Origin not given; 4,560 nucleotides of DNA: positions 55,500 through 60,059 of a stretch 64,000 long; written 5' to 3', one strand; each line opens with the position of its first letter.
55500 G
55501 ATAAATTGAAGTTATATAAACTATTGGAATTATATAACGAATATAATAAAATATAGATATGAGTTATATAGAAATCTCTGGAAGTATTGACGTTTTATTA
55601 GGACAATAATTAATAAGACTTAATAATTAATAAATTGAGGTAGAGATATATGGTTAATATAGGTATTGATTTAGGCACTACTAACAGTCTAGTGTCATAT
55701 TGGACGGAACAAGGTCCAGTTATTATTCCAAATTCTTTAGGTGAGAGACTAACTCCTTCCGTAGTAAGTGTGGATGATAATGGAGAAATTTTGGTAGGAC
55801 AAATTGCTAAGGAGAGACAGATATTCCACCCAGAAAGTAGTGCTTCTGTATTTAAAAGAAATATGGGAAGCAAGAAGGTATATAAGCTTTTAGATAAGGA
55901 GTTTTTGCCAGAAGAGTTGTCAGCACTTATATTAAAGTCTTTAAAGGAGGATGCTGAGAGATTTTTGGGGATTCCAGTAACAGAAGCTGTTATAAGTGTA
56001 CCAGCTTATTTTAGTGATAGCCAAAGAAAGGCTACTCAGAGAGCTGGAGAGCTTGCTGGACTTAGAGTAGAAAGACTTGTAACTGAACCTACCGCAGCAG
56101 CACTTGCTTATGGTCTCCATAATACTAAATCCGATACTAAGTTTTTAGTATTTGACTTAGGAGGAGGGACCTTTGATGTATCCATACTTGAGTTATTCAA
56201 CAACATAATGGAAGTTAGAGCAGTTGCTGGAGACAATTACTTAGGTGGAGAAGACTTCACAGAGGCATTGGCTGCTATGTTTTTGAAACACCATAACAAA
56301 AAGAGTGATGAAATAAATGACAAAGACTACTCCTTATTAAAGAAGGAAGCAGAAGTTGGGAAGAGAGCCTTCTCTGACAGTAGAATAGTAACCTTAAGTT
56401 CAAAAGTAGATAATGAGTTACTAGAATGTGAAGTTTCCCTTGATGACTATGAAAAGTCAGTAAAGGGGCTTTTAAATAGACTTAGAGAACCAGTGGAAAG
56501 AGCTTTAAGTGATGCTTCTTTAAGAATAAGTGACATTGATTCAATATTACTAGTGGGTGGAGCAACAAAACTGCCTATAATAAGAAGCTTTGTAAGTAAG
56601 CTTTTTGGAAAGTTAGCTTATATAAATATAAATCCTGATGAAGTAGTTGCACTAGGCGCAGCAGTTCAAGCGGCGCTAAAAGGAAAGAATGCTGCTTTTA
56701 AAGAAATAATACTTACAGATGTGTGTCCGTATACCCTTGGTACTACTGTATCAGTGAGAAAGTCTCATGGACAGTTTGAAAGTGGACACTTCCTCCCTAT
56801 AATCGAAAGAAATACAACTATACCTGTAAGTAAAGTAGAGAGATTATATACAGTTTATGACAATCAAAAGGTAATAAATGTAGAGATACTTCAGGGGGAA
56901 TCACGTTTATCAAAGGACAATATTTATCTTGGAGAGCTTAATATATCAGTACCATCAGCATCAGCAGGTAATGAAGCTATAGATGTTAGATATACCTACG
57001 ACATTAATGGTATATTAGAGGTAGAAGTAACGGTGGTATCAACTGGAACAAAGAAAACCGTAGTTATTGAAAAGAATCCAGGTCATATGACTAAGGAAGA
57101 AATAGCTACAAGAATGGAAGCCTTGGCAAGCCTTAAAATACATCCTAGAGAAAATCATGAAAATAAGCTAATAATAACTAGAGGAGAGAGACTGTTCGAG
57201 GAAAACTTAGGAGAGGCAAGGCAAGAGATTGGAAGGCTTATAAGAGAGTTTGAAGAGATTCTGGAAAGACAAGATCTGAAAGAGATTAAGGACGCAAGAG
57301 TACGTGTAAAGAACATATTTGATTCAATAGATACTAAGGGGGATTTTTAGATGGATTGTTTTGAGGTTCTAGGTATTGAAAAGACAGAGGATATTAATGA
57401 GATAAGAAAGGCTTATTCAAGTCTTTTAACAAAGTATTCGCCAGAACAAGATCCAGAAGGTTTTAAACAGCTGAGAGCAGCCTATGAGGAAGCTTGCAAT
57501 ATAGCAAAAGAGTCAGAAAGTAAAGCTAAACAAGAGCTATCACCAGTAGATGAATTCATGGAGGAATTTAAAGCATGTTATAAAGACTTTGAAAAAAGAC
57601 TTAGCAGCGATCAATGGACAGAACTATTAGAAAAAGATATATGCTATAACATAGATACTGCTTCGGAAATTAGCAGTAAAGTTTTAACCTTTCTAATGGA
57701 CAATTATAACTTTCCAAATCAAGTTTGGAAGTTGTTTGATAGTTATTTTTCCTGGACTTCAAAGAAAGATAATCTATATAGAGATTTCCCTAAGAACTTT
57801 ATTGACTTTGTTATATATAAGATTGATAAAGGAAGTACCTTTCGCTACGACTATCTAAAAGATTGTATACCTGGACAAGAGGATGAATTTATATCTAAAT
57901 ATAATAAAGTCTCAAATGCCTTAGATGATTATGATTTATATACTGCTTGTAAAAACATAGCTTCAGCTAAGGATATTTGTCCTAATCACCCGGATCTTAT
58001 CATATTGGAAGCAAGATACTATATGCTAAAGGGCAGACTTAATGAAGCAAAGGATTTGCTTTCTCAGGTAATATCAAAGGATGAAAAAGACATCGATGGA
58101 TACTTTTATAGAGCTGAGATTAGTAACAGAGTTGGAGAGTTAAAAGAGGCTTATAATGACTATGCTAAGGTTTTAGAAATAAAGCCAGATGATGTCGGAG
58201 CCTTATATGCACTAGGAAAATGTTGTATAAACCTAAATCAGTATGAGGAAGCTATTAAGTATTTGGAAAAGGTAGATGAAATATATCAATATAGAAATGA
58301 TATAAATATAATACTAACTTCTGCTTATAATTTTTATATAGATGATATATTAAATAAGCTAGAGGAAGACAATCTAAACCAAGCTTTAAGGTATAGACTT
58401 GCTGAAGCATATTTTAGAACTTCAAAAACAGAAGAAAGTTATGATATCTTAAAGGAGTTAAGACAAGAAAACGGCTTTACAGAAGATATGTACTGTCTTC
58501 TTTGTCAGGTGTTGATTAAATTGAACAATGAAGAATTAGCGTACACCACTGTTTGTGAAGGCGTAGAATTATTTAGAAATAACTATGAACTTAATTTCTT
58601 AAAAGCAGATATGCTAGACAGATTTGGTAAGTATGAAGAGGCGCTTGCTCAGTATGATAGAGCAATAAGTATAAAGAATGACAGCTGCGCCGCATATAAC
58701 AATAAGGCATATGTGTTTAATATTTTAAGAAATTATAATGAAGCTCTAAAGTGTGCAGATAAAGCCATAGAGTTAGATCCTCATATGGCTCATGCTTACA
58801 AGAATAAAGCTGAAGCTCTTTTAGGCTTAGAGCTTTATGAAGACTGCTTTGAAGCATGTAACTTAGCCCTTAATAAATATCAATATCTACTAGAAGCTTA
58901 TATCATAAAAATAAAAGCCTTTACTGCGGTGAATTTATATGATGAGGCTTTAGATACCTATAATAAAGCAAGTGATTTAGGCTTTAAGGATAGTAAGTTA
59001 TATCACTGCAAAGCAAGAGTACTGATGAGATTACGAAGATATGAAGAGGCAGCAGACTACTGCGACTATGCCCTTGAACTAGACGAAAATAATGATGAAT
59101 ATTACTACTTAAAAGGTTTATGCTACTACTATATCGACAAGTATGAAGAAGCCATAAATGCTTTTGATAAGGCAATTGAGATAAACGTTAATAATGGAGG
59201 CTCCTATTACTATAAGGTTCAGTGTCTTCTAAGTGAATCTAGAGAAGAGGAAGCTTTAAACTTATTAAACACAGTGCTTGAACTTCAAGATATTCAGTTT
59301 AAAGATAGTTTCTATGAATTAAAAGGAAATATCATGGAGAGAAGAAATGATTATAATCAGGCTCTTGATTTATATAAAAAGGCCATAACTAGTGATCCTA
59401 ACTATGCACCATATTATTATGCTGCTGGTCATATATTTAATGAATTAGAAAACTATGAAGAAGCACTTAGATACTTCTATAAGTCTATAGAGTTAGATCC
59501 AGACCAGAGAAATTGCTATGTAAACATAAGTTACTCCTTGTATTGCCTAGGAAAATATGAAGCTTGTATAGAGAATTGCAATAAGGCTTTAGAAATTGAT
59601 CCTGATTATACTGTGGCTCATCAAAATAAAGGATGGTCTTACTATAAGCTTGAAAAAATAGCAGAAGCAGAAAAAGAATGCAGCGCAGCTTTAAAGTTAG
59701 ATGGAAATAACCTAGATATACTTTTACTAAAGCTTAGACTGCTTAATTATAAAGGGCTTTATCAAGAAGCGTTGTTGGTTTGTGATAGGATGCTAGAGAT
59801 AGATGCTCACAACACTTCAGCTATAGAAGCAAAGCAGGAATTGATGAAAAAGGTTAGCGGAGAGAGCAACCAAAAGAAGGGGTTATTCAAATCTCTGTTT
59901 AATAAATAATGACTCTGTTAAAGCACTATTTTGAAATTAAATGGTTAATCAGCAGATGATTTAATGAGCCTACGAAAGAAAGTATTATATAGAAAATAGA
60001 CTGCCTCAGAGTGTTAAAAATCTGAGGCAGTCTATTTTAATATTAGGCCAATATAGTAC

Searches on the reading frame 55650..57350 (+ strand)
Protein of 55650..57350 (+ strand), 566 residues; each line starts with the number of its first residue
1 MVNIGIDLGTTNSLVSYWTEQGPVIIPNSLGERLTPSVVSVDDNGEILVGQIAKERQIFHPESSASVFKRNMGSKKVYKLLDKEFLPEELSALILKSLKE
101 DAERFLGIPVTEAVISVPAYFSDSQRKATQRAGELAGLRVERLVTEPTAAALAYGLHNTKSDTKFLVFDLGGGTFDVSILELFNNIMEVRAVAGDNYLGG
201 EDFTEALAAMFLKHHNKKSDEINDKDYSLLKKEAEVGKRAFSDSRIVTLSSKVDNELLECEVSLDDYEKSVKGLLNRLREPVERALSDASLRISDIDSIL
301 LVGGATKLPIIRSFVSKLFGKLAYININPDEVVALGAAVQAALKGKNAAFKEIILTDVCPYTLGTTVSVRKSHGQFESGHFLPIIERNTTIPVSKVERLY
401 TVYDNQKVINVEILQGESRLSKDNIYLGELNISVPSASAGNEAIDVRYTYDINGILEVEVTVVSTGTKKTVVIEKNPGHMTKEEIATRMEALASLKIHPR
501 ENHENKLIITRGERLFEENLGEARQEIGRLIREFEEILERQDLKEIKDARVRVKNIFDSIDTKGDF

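Call 26: search_protein_families(library=ncbifam, proteins=[window:55650-57350:+], max_evalue=0.001)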
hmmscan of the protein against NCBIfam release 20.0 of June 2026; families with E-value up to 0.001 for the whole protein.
window:55650-57350:+ (566 aa): 13 families
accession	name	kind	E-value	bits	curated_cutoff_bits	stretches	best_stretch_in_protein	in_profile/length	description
NF001413.0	PRK00290.1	equivalog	8.4e-134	447.2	648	1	4-558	5-588/625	molecular chaperone DnaK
TIGR02350.1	prok_dnaK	equivalog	4.3e-133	444.8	822.55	1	4-560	3-590/596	molecular chaperone DnaK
TIGR01991.1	HscA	equivalog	2.8e-121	405.9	708.55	2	84-557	104-558/600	Fe-S protein assembly chaperone HscA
NF009947.0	PRK13411.1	equivalog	5.6e-121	404.7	1002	2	81-494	104-515/662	molecular chaperone DnaK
NF009946.0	PRK13410.1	equivalog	1.6e-118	396.7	1019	2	80-555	105-592/669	molecular chaperone DnaK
NF003520.0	PRK05183.1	subfamily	2.3e-114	383.1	620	2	86-557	126-578/621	Fe-S protein assembly chaperone HscA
NF002399.0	PRK01433.1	equivalog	8.9e-75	252.4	743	1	2-548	20-549/595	Fe-S protein assembly chaperone HscA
NF008673.0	PRK11678.1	equivalog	2.9e-18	66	331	2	87-182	126-228/450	molecular chaperone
NF010539.0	PRK13927.1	subfamily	4.4e-16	58.7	293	1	3-338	8-323/339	rod shape-determining protein MreB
TIGR00904.1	mreB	subfamily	1.4e-13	50.7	365.75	1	3-337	4-322/334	MreB/Mrl family cell shape determining protein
TIGR02529.1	EutJ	subfamily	2.9e-13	49.8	152.1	1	93-208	44-148/239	ethanolamine utilization protein EutJ family protein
NF011660.0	PRK15080.1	equivalog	3.9e-13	49.2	182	1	94-182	78-160/277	ethanolamine utilization protein EutJ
NF010540.1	PRK13929.1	exception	6.6e-11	41.9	515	1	3-338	6-321/334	rod-share determining protein MreBH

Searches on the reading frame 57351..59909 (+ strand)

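Call 26: search_protein_families(library=ncbifam, proteins=[window:57351-59909:+], max_evalue=0.001)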
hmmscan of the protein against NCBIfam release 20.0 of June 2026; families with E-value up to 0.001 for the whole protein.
window:57351-59909:+ (852 aa): 28 families (the best 25 are shown)
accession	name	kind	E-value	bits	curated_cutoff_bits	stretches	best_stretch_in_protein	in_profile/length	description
NF040959.1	MamA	equivalog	4.6e-50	169.9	200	4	626-775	47-194/204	magnetosome protein MamA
TIGR02917.1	PEP_TPR_lipo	equivalog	1.5e-48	165.4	312.2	4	506-721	117-330/899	XrtA/PEP-CTERM system TPR-repeat protein PrsT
TIGR02552.1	LcrH_SycD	equivalog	1.1e-28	99.6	104.8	3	588-659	58-127/136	SycD/LcrH family type III secretion system chaperone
TIGR02521.1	type_IV_pilW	equivalog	2.1e-23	83.1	154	3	665-816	44-197/234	type IV pilus biogenesis/stability protein PilW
TIGR00990.1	3a0801s09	subfamily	9.9e-21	74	757.25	1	633-812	311-491/615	mitochondrial import receptor subunit TOM70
NF033762.1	social_mot_Tgl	equivalog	5.1e-17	62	225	2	567-739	50-223/252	social motility TPR repeat lipoprotein Tgl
NF052415.1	T3SS_chap_SctY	equivalog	4.3e-15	56.1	70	0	524-576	50-105/106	type III secretion apparatus assembly chaperone SctY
NF033920.0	C39_PA2778_fam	equivalog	1e-14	54.6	150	1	662-750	166-254/255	PA2778 family cysteine peptidase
NF008391.2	PRK11189.1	equivalog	5.5e-14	52.4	250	2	680-781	59-160/297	lipoprotein NlpI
TIGR04510.1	mod_pep_cyc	subfamily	1.1e-13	50.7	400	2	659-782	405-529/814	putative peptide modification system cyclase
TIGR00540.1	TPR_hemY_coli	hypoth_equivalog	2.3e-10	39.8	142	0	627-721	272-361/385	heme biosynthesis-associated TPR protein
NF047507.1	TPR_BatC_Lepto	exception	2.4e-10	40.3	175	1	699-787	37-129/214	TPR repeat-containing protein BatC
TIGR03939.1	PGA_TPR_OMP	equivalog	3e-10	39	366.65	0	600-759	37-193/800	poly-beta-1,6 N-acetyl-D-glucosamine export porin PgaA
NF033758.1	gliding_GltE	equivalog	3.4e-10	39.5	225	1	655-762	225-332/411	adventurous gliding motility TPR repeat lipoprotein GltE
NF007302.0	PRK09782.1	equivalog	1.3e-09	36.6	1223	1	661-781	585-707/990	phage receptor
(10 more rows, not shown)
